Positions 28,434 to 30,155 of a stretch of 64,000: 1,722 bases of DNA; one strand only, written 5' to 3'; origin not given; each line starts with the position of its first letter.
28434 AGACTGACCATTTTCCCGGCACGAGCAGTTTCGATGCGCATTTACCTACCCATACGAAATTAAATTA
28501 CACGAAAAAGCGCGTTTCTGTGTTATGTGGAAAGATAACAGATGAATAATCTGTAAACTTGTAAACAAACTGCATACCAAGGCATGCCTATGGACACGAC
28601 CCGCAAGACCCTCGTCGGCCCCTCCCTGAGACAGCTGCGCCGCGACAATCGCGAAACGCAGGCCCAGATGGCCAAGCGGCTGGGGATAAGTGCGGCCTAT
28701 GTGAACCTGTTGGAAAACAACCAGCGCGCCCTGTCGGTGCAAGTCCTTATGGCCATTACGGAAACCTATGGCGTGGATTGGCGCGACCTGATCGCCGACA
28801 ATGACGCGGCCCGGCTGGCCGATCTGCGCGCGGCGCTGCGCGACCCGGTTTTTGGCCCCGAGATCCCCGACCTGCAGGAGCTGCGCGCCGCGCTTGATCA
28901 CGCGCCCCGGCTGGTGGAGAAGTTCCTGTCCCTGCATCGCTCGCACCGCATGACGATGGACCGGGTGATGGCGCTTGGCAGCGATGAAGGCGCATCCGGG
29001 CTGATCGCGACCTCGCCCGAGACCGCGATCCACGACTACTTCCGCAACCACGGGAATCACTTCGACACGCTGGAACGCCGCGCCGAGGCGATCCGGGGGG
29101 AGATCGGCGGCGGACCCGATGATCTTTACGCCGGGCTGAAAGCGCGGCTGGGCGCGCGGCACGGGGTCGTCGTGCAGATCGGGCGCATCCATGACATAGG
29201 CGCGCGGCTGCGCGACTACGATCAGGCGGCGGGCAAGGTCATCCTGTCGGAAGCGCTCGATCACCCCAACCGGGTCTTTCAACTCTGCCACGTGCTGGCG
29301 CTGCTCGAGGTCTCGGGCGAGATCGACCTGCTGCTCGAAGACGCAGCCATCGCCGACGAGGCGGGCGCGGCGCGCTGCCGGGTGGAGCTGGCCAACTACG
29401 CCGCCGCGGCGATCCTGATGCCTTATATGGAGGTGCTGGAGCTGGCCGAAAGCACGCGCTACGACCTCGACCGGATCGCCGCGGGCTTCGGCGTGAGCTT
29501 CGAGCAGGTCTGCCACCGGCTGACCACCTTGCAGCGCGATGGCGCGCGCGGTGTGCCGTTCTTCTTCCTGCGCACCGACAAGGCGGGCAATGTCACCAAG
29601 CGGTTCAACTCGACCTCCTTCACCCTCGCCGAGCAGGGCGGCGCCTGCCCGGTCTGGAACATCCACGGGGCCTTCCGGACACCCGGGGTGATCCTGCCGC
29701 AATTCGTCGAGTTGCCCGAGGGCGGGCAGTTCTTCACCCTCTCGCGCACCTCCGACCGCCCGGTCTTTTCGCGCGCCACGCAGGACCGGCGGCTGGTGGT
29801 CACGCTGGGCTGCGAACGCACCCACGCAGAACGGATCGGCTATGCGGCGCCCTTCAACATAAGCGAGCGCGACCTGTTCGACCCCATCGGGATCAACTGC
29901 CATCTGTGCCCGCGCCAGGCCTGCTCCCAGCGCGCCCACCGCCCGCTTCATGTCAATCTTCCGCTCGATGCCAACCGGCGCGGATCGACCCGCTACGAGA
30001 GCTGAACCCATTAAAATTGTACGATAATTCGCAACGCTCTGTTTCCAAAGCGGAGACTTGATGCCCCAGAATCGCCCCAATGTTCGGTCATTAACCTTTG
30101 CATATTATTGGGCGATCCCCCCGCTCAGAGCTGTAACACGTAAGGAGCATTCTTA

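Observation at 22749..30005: ScfR-type acyl-CoA-responsive regulator divergent from a tctCBA / acyl-CoA synthetase / PanE-like reductase operon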

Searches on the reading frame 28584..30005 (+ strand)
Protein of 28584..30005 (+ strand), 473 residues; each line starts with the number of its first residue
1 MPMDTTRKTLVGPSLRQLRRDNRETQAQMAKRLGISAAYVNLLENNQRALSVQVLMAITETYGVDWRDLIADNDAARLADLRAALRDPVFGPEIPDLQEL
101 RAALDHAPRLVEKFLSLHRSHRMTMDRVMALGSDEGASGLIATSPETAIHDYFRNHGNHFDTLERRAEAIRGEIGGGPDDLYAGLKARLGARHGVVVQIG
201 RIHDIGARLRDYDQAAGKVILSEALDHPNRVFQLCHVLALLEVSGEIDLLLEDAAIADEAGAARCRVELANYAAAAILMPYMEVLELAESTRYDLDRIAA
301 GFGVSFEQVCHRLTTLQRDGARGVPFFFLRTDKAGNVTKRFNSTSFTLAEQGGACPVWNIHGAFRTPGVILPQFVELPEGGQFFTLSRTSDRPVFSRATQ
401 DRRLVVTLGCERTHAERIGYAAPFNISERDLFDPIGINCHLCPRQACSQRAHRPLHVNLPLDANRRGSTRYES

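Call 3: search_protein_families(library=pfam, proteins=[window:28584-30005:+])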
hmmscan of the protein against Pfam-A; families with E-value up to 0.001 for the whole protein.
window:28584-30005:+ (473 aa): 6 families
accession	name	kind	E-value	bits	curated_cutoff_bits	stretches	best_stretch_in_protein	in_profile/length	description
PF09856.14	ScfRs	-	1.8e-58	197.3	24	1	315-471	1-157/157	Short-chain fatty acyl coenzyme A regulator, C-terminal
PF06114.19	Peptidase_M78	-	1.7e-18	67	22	1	192-314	3-123/123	IrrE N-terminal-like domain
PF01381.28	HTH_3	-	7.8e-10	39.1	23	1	15-69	1-55/55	Helix-turn-helix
PF13560.12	HTH_31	-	4.5e-08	33.7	27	1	12-69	3-60/64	Helix-turn-helix domain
PF13443.12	HTH_26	-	2.7e-06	28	22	1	15-73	2-61/63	Cro/C1-type HTH DNA-binding domain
PF12844.13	HTH_19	-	0.00012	22.4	30.2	1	15-70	4-59/64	Helix-turn-helix domain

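Call 4: search_protein_families(library=ncbifam, proteins=[window:28584-30005:+])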
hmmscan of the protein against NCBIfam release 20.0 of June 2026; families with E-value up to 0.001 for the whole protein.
window:28584-30005:+ (473 aa): 5 families
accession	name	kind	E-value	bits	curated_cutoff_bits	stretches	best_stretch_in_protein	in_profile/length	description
NF038139.1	Reg_Aceta_RamB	equivalog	3.7e-111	372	700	1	9-466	1-460/465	acetate metabolism transcriptional regulator RamB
NF006015.0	PRK08154.1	subfamily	1.3e-05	24.6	204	1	11-104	31-122/314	anaerobic benzoate catabolism transcriptional regulator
TIGR03070.1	couple_hipB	subfamily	3.2e-05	23.8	71.65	1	12-64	4-56/58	type II toxin-antitoxin system Y4mF family antitoxin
NF041951.1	phage_RstR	subfamily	0.00018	21.7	80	1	14-76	6-68/108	RstR family transcriptional repressor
NF007271.0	PRK09726.1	equivalog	0.00076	19.4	79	0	15-65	17-67/88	type II toxin-antitoxin system antitoxin HipB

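Call 9: find_homologous_proteins(query=window:28584-30005:+)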
Query window:28584-30005:+ (473 aa): 2896 proteins with E <= 0.001 among 8000 candidates; the best 120 are listed.
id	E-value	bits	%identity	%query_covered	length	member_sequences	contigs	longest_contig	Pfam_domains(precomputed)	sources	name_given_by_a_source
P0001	0.0e+0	1064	100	100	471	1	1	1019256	PF09856.15,PF01381.29,PF06114.20,PF13560.13,PF13443.13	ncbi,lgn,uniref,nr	ncbi:hypothetical protein C8N43_3053 [Litoreibacter ponti]|uniref:HTH cro/C1-type domain-containing 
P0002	1.1e-253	861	80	100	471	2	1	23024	PF12844.14,PF09856.15,PF01381.29,PF06114.20,PF13560.13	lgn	-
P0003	7.6e-251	851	80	100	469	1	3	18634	PF12844.14,PF09856.15,PF01381.29,PF06114.20,PF13560.13,PF13443.13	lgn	-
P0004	1.3e-247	841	79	100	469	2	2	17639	PF09856.15,PF01381.29,PF06114.20,PF13560.13,PF13443.13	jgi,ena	-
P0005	2.8e-220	751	70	99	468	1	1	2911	PF09856.15,PF01381.29,PF06114.20,PF13560.13,PF13443.13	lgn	-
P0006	4.9e-220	750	69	99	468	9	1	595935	PF12844.14,PF09856.15,PF01381.29,PF06114.20,PF13560.13,PF13443.13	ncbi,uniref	ncbi:helix-turn-helix domain-containing protein [Dinoroseobacter sp. S124A]|uniref:helix-turn-helix 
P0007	1.1e-217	742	71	99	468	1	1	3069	PF09856.15,PF01381.29,PF06114.20,PF13560.13,PF13443.13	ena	-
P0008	6.2e-217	739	70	99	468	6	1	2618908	PF12844.14,PF09856.15,PF01381.29,PF06114.20,PF13560.13,PF13443.13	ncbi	-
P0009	6.3e-217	739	70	99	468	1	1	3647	PF09856.15,PF01381.29,PF06114.20,PF13560.13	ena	-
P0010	2.6e-216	737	70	99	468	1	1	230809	PF12844.14,PF09856.15,PF01381.29,PF06114.20,PF13560.13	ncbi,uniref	ncbi:helix-turn-helix domain-containing protein [Tropicimonas sp. S265A]|uniref:helix-turn-helix dom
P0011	7.5e-216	736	69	99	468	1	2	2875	PF09856.15,PF01381.29,PF06114.20,PF13560.13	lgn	-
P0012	7.9e-216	736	70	99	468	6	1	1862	PF09856.15,PF01381.29,PF06114.20,PF13560.13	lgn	-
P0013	7.7e-215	733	70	99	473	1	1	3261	PF09856.15,PF01381.29,PF06114.20,PF13560.13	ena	-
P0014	1.4e-214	732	69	99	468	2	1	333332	PF09856.15,PF01381.29,PF06114.20,PF13560.13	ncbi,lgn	ncbi:MAG: short-chain fatty acyl-CoA regulator family protein [Pseudomonadota bacterium]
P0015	2.6e-214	731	69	99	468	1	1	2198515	PF09856.15,PF01381.29,PF06114.20,PF13560.13,PF13443.13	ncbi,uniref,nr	ncbi:DUF2083 domain-containing protein [Halovulum dunhuangense]|uniref:DUF2083 domain-containing pro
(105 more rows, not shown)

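Call 11: find_related_loci(query=window:28590-30005:+, collection=genome_contigs, flank=8000)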
Query window:28590-30005:+ (471 aa) in genome_contigs; peptide patterns used: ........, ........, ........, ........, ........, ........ (x = any residue, [..] = any of these).
203 stretches matched a pattern; 149 encode a relative of the query (tblastn E <= 1e-3); the best 80 are kept; 80 distinct loci.
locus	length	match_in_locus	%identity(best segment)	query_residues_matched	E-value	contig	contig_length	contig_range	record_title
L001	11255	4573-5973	69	5-471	0e+0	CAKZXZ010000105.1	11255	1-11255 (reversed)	MAG TPA_asm: uncultured Rhodobacteraceae bacterium isolate SRR3401481_bin.56_CONCOCT_v1.1_MAG genome assembly, contig: E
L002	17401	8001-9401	69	5-471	0e+0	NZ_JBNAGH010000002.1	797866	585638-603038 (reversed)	Dinoroseobacter sp. S76 SS76_Dinoroseobacter_shibae_Scaffold2, whole genome shotgun sequence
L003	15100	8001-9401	70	5-471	0e+0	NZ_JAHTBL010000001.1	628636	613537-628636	Cognatishimia sp. MH4019 contig1, whole genome shotgun sequence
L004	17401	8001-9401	70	5-471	0e+0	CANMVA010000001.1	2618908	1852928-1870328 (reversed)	uncultured Rhodobacteraceae bacterium isolate 200-G.fasta genome assembly, contig: NODE_1, whole genome shotgun sequence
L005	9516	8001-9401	69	5-471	0e+0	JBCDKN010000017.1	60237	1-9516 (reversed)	MAG: Pseudomonadota bacterium isolate P01_H01_bin.60 k141_514797_length_60237_cov_18.9323, whole genome shotgun sequence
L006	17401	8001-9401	69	5-471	0e+0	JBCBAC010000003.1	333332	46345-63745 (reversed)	MAG: Pseudomonadota bacterium isolate J06570_6 NODE_5_length_333332_cov_81.610591, whole genome shotgun sequence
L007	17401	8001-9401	70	5-471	0e+0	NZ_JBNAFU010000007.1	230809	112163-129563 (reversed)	Tropicimonas sp. S265A Scaffold7, whole genome shotgun sequence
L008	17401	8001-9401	67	5-471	0e+0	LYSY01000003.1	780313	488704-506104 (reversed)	MAG: Rhodospirillales bacterium BBD 1991-14 Richardson_scaffold_7, whole genome shotgun sequence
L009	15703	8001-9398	65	5-471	0e+0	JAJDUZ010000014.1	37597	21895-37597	MAG: Silicimonas sp. isolate jk18x22bins.107 k141_391418, whole genome shotgun sequence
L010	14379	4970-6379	67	2-471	0e+0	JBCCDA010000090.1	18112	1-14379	MAG: Pseudomonadota bacterium isolate P01_A01_bin.72 k141_1005662_length_18112_cov_31.3711, whole genome shotgun sequenc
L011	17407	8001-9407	65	3-471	0e+0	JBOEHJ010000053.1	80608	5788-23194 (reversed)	MAG: Geminicoccales bacterium isolate PBSalp20 PBS13d_contig_708, whole genome shotgun sequence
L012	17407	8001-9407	66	3-471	0e+0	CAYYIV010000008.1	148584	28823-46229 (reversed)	MAG TPA_asm: uncultured Pelagibius sp. isolate SRP072547_co1_281 genome assembly, contig: NODE_33_length_148584_cov_36.4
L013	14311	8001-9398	65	5-471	0e+0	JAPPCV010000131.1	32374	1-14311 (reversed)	MAG: Boseongicola sp. isolate IRC3_bin_8 NODE_913_length_32374_cov_59.4271, whole genome shotgun sequence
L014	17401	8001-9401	66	5-471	0e+0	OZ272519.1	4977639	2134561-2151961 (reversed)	MAG: Alphaproteobacteria bacterium isolate 430c2cbf-9ad9-4a95-bf33-1e0b0696399c genome assembly, chromosome: 1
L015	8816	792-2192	66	5-471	0e+0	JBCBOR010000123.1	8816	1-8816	MAG: Pseudomonadota bacterium isolate J06633_11 NODE_123_length_8816_cov_8.764733, whole genome shotgun sequence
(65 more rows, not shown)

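Call 25: search_solved_structures(query=window:28590-30005:+, max_evalue=0.001, show_alignments=1)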
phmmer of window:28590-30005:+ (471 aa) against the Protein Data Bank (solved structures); distinct sequences matched with E-value up to 0.001: 4.
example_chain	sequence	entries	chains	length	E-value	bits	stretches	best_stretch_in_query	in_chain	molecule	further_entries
6cyj_A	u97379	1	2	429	3.7e-57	197.9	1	98-470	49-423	HTH-type transcriptional regulator PrpR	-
6cz6_A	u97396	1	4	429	5.3e-57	197.4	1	98-470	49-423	HTH-type transcriptional regulator PrpR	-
6cyy_A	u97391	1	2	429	7.3e-57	196.9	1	98-470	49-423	HTH-type transcriptional regulator PrpR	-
6d2s_A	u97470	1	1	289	3.7e-48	168.2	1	147-420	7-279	HTH-type transcriptional regulator PrpR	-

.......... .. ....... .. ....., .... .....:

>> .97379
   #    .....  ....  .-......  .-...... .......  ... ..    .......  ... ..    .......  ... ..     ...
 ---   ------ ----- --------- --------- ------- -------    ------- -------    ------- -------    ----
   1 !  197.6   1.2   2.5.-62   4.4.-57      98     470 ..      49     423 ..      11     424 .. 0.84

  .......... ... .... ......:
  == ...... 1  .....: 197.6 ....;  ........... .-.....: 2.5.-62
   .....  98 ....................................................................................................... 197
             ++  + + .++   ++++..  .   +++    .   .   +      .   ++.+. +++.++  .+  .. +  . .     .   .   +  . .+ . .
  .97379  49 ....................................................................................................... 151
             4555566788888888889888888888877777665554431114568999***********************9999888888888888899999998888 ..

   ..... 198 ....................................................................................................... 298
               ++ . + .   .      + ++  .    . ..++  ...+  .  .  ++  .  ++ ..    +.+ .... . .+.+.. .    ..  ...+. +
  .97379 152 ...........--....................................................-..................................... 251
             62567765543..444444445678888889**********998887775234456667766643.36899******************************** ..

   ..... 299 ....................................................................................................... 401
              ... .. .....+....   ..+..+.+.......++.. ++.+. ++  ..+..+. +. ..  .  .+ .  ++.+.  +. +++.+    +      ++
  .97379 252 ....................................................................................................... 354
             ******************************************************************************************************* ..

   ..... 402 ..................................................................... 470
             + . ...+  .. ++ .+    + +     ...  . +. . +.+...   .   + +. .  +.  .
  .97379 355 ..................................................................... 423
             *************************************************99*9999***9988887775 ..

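Call 36: search_dna_similar(query=window:28590-30005:+, collection=plasmids, mode=protein, max_rows=60, rows=spread, max_evalue=1e-20)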
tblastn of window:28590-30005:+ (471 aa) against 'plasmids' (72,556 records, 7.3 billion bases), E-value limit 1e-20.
Records with a match: 228; places in all: 243; records where one place covers at least 80% of the query: 225.
Best place of each record, by identity: <60% 228.
By first word of the organism name: Sinorhizobium 82; Rhizobium 24; Azospirillum 18; Streptomyces 16; Paracoccus 14; Ensifer 10; Shinella 6; Rhodovulum 6; Bartonella 5; Mesorhizobium 4; and 30 more.
By predicted mobility (MOB-suite, as given by PLSDB): non-mobilizable 122; mobilizable 70; conjugative 36.
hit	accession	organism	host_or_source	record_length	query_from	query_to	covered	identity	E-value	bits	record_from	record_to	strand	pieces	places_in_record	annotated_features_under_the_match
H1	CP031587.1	Paracoccaceae bacterium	Isolate culture,marine surface water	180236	6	471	99%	59.4%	1e-172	544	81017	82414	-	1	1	anaerobic benzoate catabolism transcriptional regulator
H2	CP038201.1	Paracoccus ferrooxidans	single cell,bioreactor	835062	1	465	99%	40.2%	7e-83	286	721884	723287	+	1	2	XRE family transcriptional regulator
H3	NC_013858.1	Azospirillum sp. B510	-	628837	5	469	99%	39.9%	2e-92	314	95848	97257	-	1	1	short-chain fatty acyl-CoA regulator family protein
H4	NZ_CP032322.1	Azospirillum argentinense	soil sample,Agricultural field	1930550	3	469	99%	39.3%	2e-84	291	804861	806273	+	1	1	record has no annotation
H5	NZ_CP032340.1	Azospirillum brasilense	soil sample,Agricultural field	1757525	3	469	99%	39.3%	3e-84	290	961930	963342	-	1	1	none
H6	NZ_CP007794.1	Azospirillum argentinense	Triticum aestivum L.,Root,wheat ...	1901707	3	469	99%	39.1%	3e-84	290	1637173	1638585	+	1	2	record has no annotation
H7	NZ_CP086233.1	Streptomyces clavuligerus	whole organism,soil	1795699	3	469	99%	39.0%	2e-83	288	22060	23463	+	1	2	none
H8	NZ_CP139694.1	Limimaricola variabilis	Bacterial Culture,hydrothermal vent ...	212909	2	469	99%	38.3%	3e-81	281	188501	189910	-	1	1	short-chain fatty acyl-CoA regulator family protein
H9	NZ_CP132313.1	Shinella zoogloeoides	Homo sapiens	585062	3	470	99%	37.7%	4e-84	290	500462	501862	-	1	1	helix-turn-helix transcriptional regulator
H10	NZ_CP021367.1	Acidovorax carolinensis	-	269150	1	469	100%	37.5%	9e-76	265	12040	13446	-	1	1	short-chain fatty acyl-CoA regulator family protein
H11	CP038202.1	Paracoccus ferrooxidans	single cell,bioreactor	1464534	3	470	99%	37.5%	2e-77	270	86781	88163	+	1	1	XRE family transcriptional regulator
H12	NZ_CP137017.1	Sinorhizobium fredii GR64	Phaseolus vulgaris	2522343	6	469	99%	37.6%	7e-85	292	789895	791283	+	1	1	record has no annotation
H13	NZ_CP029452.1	Sinorhizobium fredii CCBAU 25509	Glycine soja,cell culture,plant root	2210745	6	469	99%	37.4%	7e-85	292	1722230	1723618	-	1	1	record has no annotation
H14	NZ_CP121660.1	Sinorhizobium terangae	Desmanthus virgatus,cell culture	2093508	6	469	99%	37.2%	2e-84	291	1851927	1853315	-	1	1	none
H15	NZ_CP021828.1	Sinorhizobium meliloti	Medicago truncatula,Single Cell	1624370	6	469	99%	37.0%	3e-84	290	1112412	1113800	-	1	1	none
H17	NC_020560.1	Sinorhizobium meliloti 2011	-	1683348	6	469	99%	37.0%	3e-84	290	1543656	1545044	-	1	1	none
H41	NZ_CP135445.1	Thioclava sp. FTW29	-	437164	6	465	98%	35.5%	2e-71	253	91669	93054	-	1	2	short-chain fatty acyl-CoA regulator family protein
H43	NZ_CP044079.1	Paracoccus yeei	Homo sapiens,clinical isolate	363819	23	455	92%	37.4%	3e-63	229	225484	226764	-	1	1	short-chain fatty acyl-CoA regulator family protein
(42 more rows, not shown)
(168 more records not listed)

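Call 39: get_annotated_region(hit=H17, flank=7000)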
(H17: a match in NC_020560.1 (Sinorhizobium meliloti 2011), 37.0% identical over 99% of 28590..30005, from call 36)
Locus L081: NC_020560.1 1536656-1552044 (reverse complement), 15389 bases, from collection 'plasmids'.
description: Sinorhizobium meliloti 2011 plasmid pSymB, complete sequence
organism: Sinorhizobium meliloti 2011 (NCBI taxid 1286640)
taxonomy: Bacteria; Pseudomonadota; Alphaproteobacteria; Hyphomicrobiales; Rhizobiaceae; Sinorhizobium; Sinorhizobium meliloti; Sinorhizobium meliloti 2011
host: -; source: -; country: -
typing (MOB-suite, as given by PLSDB): mobilizable; relaxase MOBQ
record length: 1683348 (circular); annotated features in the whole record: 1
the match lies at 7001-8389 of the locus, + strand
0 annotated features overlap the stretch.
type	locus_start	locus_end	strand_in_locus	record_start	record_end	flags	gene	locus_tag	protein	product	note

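Call 40: get_annotated_region(hit=H1, flank=9000)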
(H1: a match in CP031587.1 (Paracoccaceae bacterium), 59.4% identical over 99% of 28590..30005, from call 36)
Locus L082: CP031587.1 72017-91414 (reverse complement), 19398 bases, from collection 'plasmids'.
description: Paracoccaceae bacterium strain La 6 plasmid pLA6_002, complete sequence
organism: Paracoccaceae bacterium (NCBI taxid 1904441)
taxonomy: Bacteria; Pseudomonadota; Alphaproteobacteria; Rhodobacterales; Paracoccaceae; ; Paracoccaceae bacterium
host: -; source: Isolate culture,marine surface water; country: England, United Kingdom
typing (MOB-suite, as given by PLSDB): non-mobilizable
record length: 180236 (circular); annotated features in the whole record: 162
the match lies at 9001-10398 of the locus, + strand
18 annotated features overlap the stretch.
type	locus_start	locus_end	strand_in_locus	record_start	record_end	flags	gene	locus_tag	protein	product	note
CDS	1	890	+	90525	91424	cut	cynR_5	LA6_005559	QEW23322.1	Cyn operon transcriptional activator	-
CDS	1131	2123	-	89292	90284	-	yitJ_2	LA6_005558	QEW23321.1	Bifunctional homocysteine S-methyltransferase/5,10-methylenetetrahydrofolate reductase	-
CDS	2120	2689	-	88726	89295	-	-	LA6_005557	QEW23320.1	hypothetical protein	-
CDS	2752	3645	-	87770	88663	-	folD_2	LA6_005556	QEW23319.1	Bifunctional protein FolD protein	-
CDS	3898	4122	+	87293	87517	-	-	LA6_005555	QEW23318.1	hypothetical protein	-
CDS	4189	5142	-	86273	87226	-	hprA_2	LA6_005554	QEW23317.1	Glycerate dehydrogenase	-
CDS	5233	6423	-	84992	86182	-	-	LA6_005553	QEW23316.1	Soluble hydrogenase 42 kDa subunit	-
CDS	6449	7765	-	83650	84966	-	glyA2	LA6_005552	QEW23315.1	Serine hydroxymethyltransferase 2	-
CDS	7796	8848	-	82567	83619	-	-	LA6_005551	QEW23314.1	Ketopantoate reductase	-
CDS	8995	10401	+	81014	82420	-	-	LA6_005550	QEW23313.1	anaerobic benzoate catabolism transcriptional regulator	-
CDS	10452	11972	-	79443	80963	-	-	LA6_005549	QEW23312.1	Tripartite tricarboxylate transporter TctA family protein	-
CDS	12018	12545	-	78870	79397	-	-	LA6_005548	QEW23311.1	Tripartite tricarboxylate transporter TctB family protein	-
CDS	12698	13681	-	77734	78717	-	-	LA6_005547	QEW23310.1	Argininosuccinate lyase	-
CDS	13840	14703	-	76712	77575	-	-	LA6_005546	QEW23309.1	Universal stress protein family protein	-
CDS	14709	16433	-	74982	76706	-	fhs_2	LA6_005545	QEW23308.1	Formate--tetrahydrofolate ligase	-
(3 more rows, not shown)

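Call 41: get_annotated_region(hit=H2, flank=6000)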
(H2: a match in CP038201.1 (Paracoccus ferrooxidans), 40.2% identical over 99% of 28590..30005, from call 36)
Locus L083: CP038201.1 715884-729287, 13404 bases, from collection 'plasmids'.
description: Paracoccus ferrooxidans strain NCCB 100066 plasmid pFER3, complete sequence
organism: Paracoccus ferrooxidans (NCBI taxid 327104)
taxonomy: Bacteria; Pseudomonadota; Alphaproteobacteria; Rhodobacterales; Paracoccaceae; Paracoccus; Paracoccus ferrooxidans
host: -; source: single cell,bioreactor; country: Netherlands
typing (MOB-suite, as given by PLSDB): non-mobilizable; replicon rep_cluster_229
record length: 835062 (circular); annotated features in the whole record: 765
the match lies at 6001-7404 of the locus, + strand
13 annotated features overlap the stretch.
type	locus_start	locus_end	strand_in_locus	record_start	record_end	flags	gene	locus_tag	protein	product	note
CDS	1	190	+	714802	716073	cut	-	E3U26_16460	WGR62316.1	ABC transporter permease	-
CDS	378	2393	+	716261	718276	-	xrtE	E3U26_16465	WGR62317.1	exosortase E/protease, VPEID-CTERM system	-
CDS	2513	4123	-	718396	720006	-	-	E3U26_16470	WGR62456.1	isocitrate lyase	-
CDS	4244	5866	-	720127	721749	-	aceB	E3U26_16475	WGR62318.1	malate synthase A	-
CDS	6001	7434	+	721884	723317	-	-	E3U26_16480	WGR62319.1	XRE family transcriptional regulator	-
CDS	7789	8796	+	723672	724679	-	-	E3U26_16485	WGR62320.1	ABC transporter substrate-binding protein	-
CDS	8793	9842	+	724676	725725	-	-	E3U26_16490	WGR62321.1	iron ABC transporter permease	-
CDS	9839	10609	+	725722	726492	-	-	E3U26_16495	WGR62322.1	ABC transporter ATP-binding protein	-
CDS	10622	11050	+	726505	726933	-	-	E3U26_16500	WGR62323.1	pseudoazurin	-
CDS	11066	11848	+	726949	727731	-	-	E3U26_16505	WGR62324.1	methyltransferase domain-containing protein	-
CDS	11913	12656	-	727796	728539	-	-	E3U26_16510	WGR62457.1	hypothetical protein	-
CDS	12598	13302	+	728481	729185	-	-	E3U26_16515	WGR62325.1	hypothetical protein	-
CDS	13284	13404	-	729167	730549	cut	-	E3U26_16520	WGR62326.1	helix-turn-helix domain-containing protein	-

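Call 49: get_annotated_region(hit=H3, flank=6000)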
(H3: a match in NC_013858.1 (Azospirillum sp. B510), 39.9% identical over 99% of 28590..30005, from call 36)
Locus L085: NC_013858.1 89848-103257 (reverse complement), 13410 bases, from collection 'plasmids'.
description: Azospirillum sp. B510 plasmid pAB510d, complete sequence
organism: Azospirillum sp. B510 (NCBI taxid 137722)
taxonomy: Bacteria; Pseudomonadota; Alphaproteobacteria; Rhodospirillales; Azospirillaceae; Azospirillum; Azospirillum sp. B510
host: -; source: -; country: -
typing (MOB-suite, as given by PLSDB): non-mobilizable
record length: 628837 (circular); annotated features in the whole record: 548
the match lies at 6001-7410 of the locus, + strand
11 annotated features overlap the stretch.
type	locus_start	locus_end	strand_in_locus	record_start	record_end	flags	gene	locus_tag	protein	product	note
CDS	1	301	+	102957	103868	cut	-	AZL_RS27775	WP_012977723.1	hydrogen peroxide-inducible genes activator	-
CDS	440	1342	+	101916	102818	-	-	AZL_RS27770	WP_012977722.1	prephenate/arogenate dehydrogenase family protein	-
CDS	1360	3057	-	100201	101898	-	-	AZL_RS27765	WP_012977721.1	methyl-accepting chemotaxis protein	GO:0007165 - signal transduction [Evidence IEA]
CDS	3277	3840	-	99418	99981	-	-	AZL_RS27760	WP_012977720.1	DJ-1/PfpI family protein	-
CDS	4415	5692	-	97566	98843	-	aceA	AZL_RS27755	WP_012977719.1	isocitrate lyase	GO:0019752 - carboxylic acid metabolic process [Evidence IEA]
CDS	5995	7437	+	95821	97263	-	-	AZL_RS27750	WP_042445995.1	short-chain fatty acyl-CoA regulator family protein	-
CDS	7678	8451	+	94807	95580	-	-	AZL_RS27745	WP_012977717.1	ferredoxin--NADP reductase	-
CDS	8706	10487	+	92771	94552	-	-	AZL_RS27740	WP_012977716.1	glycosyl hydrolase family 17 protein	GO:0005975 - carbohydrate metabolic process [Evidence IEA]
CDS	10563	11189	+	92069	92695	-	-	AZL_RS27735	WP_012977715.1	LysE family translocator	-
CDS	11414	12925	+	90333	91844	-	-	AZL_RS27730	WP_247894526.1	response regulator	-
CDS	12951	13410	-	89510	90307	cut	dapB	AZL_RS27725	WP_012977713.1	4-hydroxy-tetrahydrodipicolinate reductase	GO:0009089 - lysine biosynthetic process via diaminopimelate [Evidence IEA]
